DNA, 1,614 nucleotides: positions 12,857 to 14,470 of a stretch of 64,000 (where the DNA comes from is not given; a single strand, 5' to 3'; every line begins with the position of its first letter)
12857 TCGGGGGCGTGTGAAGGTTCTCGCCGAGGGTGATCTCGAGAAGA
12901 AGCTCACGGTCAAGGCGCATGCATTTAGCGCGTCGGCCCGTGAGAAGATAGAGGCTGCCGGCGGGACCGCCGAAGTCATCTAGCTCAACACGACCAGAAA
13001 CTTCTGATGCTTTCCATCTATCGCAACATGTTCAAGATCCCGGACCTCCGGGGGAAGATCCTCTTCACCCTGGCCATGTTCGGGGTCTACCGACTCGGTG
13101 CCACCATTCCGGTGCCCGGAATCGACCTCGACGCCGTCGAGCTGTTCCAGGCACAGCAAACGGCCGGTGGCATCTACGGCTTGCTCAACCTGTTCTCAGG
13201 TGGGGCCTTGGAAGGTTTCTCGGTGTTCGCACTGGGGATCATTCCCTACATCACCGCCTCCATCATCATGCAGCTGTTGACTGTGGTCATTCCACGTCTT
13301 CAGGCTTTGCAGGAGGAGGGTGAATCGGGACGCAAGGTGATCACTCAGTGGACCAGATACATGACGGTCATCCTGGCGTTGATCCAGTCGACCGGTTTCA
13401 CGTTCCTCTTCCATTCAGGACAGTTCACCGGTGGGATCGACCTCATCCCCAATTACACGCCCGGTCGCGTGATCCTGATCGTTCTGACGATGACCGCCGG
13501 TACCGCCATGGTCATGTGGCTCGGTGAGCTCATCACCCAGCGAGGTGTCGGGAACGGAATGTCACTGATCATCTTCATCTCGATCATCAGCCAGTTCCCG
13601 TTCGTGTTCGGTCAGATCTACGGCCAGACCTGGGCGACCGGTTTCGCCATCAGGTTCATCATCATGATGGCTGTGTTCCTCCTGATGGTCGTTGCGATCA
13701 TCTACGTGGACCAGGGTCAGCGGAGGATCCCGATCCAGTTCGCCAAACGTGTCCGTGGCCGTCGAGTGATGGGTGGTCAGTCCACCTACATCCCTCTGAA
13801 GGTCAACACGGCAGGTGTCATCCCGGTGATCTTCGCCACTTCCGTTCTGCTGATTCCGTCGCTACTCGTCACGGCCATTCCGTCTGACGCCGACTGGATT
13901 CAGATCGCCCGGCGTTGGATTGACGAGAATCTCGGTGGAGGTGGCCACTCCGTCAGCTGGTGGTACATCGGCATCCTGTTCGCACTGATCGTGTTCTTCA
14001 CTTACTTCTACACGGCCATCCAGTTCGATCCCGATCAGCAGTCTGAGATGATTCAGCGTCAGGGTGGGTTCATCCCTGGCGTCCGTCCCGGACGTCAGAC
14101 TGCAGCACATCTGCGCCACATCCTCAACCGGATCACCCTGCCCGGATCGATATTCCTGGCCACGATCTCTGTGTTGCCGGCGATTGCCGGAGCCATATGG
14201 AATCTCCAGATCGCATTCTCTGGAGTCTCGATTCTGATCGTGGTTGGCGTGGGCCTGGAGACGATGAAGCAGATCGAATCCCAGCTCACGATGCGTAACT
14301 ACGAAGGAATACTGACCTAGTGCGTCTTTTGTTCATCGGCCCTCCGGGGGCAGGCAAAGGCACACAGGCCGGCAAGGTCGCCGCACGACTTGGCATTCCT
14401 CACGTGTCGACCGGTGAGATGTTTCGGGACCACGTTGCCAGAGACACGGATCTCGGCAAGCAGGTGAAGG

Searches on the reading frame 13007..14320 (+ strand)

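Call 75: search_protein_families(library=pfam, proteins=[window:13007-14320:+], max_evalue=0.00001)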
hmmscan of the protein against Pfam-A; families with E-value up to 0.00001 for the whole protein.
window:13007-14320:+ (437 aa): 1 family
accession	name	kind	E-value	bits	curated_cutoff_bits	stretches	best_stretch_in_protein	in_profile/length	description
PF00344.25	SecY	-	1.6e-108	363.2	32.2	1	72-420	1-306/306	SecY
